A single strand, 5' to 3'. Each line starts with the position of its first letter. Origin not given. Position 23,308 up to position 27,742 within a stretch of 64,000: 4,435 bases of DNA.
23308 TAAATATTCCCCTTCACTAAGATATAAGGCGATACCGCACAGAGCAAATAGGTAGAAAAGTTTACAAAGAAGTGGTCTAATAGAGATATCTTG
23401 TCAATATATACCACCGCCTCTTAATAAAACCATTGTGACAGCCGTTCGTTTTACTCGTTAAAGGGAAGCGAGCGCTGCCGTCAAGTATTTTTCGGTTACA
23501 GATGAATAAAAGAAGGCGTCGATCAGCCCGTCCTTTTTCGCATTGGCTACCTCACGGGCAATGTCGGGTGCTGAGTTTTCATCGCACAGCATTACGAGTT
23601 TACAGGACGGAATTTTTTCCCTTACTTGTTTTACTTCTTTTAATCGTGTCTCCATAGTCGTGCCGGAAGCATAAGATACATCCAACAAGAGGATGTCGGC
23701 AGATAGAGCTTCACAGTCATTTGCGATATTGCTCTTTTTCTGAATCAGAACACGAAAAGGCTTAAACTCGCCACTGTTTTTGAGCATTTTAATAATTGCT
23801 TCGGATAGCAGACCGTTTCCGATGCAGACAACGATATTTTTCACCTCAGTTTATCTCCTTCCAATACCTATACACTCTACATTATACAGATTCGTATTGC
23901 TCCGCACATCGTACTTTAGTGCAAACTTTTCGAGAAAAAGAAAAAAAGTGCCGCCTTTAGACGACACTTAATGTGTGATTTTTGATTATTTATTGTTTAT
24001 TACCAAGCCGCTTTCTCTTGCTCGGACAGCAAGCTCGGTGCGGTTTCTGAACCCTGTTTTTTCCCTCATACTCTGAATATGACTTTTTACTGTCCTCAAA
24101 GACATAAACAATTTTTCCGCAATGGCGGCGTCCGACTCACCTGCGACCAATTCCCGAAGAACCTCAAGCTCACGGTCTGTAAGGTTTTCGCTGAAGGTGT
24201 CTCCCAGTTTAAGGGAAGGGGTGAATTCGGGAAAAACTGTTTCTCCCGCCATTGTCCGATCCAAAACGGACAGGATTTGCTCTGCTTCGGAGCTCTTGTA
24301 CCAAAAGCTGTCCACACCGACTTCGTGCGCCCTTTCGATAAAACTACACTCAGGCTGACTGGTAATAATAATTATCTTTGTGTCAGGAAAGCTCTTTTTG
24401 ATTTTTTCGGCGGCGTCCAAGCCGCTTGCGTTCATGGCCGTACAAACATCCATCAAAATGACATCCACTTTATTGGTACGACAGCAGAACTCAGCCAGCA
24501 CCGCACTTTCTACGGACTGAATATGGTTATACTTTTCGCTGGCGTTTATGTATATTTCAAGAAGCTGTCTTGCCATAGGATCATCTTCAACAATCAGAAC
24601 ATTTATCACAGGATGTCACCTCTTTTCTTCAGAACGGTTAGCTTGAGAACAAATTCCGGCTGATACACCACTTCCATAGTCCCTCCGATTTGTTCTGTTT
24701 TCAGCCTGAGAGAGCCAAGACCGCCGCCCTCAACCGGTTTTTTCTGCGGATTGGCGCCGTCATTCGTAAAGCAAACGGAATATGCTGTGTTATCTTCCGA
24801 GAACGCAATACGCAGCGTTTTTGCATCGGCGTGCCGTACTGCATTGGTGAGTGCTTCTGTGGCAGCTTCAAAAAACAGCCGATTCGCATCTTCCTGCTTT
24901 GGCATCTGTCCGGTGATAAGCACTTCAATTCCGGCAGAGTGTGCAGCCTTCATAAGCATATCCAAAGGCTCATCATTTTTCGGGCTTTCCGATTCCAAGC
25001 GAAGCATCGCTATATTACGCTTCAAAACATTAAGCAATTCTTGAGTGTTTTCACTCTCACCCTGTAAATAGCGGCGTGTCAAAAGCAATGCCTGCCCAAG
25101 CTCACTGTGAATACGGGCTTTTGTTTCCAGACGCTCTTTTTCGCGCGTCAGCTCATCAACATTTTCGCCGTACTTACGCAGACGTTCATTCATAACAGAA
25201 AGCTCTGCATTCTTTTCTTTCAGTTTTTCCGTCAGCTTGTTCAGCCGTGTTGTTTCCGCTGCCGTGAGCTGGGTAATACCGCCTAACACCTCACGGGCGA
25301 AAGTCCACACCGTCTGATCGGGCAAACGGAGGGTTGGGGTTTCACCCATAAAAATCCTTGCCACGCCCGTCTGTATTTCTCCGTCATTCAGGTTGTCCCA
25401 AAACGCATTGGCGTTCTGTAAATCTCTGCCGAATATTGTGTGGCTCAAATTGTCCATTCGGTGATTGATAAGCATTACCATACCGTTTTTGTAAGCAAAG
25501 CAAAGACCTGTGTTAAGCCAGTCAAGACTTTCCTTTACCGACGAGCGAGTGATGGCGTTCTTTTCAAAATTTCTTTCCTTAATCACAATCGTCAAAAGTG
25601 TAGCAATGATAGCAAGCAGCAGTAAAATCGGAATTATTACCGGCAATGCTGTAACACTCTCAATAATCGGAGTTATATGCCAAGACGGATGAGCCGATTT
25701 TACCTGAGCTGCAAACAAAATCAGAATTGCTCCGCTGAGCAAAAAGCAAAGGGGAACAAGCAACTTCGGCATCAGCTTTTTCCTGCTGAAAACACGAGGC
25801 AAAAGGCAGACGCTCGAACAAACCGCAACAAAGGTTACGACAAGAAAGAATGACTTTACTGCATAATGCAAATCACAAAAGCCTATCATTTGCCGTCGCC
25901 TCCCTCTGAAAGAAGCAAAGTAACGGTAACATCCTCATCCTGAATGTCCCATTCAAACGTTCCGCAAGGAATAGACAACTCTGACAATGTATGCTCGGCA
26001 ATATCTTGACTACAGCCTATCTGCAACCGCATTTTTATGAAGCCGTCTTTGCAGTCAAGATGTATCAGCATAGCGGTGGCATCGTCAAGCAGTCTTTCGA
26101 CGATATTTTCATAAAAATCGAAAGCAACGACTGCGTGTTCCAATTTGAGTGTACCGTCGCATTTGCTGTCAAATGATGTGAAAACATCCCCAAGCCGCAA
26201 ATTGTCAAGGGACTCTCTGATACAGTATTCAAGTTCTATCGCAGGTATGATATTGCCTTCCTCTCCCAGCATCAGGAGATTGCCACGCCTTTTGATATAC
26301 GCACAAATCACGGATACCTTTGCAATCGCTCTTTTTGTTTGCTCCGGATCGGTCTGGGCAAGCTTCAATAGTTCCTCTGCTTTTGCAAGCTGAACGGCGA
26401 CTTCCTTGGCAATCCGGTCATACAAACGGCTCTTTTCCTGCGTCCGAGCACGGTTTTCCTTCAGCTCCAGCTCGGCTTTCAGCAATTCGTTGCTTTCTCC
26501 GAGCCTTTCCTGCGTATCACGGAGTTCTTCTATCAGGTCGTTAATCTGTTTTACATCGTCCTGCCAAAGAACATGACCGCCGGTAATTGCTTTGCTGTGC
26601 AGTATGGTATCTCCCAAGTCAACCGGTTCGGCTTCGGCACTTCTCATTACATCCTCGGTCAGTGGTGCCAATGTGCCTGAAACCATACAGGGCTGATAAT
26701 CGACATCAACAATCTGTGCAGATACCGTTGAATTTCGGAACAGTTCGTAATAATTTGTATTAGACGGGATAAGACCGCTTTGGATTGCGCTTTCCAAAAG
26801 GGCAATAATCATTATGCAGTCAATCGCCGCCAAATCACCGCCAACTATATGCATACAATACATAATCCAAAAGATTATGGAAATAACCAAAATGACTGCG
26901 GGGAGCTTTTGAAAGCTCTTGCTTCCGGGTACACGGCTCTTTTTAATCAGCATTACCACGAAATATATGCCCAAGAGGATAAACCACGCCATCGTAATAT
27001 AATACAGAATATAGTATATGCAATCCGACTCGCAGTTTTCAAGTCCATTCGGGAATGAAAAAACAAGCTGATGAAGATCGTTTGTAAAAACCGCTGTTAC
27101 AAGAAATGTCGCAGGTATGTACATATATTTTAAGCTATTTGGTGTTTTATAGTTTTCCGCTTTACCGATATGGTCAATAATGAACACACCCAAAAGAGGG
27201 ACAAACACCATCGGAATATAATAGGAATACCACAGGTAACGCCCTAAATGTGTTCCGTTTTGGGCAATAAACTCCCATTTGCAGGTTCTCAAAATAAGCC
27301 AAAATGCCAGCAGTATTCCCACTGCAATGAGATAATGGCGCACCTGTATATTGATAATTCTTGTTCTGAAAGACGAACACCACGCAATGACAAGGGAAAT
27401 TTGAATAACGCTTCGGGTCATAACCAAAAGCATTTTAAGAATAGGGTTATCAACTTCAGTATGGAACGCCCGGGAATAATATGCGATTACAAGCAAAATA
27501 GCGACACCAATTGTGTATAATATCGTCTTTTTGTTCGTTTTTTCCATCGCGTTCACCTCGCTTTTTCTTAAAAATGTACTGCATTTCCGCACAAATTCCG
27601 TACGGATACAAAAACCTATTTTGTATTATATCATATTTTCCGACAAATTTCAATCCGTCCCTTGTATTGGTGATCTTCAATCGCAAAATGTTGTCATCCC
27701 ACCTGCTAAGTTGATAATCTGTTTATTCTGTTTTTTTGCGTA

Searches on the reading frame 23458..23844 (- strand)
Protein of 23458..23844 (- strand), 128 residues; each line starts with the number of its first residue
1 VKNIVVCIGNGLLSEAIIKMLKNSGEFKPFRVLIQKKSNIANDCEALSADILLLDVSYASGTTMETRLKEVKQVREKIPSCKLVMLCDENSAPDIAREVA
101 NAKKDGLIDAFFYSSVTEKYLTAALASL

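Call 3: search_protein_families(library=pfam, proteins=[window:23458-23844:-], max_evalue=0.01)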
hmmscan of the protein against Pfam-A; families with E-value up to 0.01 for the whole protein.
window:23458-23844:- (128 aa): 0 families

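Call 4: search_protein_families(library=ncbifam, proteins=[window:23458-23844:-], max_evalue=0.01)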
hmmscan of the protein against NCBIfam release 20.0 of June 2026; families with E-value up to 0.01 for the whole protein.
window:23458-23844:- (128 aa): 0 families

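Call 59: search_protein_families(library=pfam, proteins=[window:23458-23844:-], max_evalue=10)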
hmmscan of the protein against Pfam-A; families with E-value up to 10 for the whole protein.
window:23458-23844:- (128 aa): 0 families

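Call 60: search_solved_structures(query=window:23458-23844:-, max_evalue=10)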
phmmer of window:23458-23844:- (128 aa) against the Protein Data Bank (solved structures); distinct sequences matched with E-value up to 10: 2.
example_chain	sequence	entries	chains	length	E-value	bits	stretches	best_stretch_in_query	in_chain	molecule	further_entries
5cwf_A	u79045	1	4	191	1.2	12.3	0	77-109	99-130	Designed helical repeat protein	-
9raq_A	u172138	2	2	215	9.3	9.4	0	47-77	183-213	TRP_F43W/E39L | [(sulfaNHC)Au].TRP_F43W/E39L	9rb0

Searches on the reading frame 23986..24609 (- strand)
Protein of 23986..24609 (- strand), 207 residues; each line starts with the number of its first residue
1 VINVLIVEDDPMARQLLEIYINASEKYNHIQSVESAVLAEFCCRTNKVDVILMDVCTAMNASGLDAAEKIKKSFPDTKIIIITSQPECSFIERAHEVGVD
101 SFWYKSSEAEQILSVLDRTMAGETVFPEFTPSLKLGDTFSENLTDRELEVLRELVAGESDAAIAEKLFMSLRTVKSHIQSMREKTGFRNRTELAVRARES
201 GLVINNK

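Call 3: search_protein_families(library=pfam, proteins=[window:23986-24609:-], max_evalue=0.01)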
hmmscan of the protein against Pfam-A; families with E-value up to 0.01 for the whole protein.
window:23986-24609:- (207 aa): 3 families
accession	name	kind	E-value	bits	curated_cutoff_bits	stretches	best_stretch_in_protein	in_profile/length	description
PF00072.30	Response_reg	-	5.6e-18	65.6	30.2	1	4-116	1-110/111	Response regulator receiver domain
PF00196.25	GerE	-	3.5e-16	59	23.5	1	142-197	2-57/57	Bacterial regulatory proteins, luxR family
PF13384.12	HTH_23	-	0.0092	16.2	24.6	0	146-179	6-39/50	Homeodomain-like domain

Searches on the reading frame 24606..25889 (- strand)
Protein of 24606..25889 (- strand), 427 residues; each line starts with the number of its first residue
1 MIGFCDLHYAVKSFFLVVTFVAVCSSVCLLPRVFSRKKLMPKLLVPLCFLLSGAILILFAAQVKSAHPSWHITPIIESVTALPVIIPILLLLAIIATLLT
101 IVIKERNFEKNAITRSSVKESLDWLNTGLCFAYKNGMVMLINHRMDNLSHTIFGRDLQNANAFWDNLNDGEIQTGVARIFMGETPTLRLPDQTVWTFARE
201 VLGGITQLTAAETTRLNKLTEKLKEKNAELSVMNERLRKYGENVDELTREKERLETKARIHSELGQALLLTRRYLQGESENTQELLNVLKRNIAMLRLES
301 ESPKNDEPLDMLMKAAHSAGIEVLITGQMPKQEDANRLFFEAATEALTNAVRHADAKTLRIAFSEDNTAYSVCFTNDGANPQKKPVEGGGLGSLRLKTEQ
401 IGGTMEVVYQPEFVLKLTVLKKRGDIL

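Call 3: search_protein_families(library=pfam, proteins=[window:24606-25889:-], max_evalue=0.01)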
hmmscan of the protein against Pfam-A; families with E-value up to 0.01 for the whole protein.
window:24606-25889:- (427 aa): 1 family
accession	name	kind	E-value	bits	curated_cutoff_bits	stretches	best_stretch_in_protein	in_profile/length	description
PF13581.12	HATPase_c_2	-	0.0018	18.7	27.4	1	342-385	35-83/127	Histidine kinase-like ATPase domain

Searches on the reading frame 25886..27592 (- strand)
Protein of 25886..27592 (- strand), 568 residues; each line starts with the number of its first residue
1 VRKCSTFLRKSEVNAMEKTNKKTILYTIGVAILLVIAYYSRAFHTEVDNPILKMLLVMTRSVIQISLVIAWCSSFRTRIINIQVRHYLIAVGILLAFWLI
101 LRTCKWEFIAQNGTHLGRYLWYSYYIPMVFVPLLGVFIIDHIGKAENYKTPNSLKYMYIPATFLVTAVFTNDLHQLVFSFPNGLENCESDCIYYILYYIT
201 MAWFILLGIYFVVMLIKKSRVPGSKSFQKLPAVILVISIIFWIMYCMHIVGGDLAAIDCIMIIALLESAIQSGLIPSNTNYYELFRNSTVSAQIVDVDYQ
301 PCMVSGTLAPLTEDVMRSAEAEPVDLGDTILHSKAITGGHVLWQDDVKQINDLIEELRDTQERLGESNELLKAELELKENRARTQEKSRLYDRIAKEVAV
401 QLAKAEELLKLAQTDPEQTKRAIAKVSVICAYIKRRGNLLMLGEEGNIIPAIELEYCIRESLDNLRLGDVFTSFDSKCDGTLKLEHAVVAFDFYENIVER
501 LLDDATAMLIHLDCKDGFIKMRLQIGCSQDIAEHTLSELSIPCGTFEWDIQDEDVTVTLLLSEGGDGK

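Call 3: search_protein_families(library=pfam, proteins=[window:25886-27592:-], max_evalue=0.01)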
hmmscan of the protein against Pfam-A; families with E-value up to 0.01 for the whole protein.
window:25886-27592:- (568 aa): 1 family
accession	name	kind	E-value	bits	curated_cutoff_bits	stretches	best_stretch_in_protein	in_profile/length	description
PF16927.11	HisKA_7TM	-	6.5e-06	26.6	28.6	1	65-262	8-201/224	N-terminal 7TM region of histidine kinase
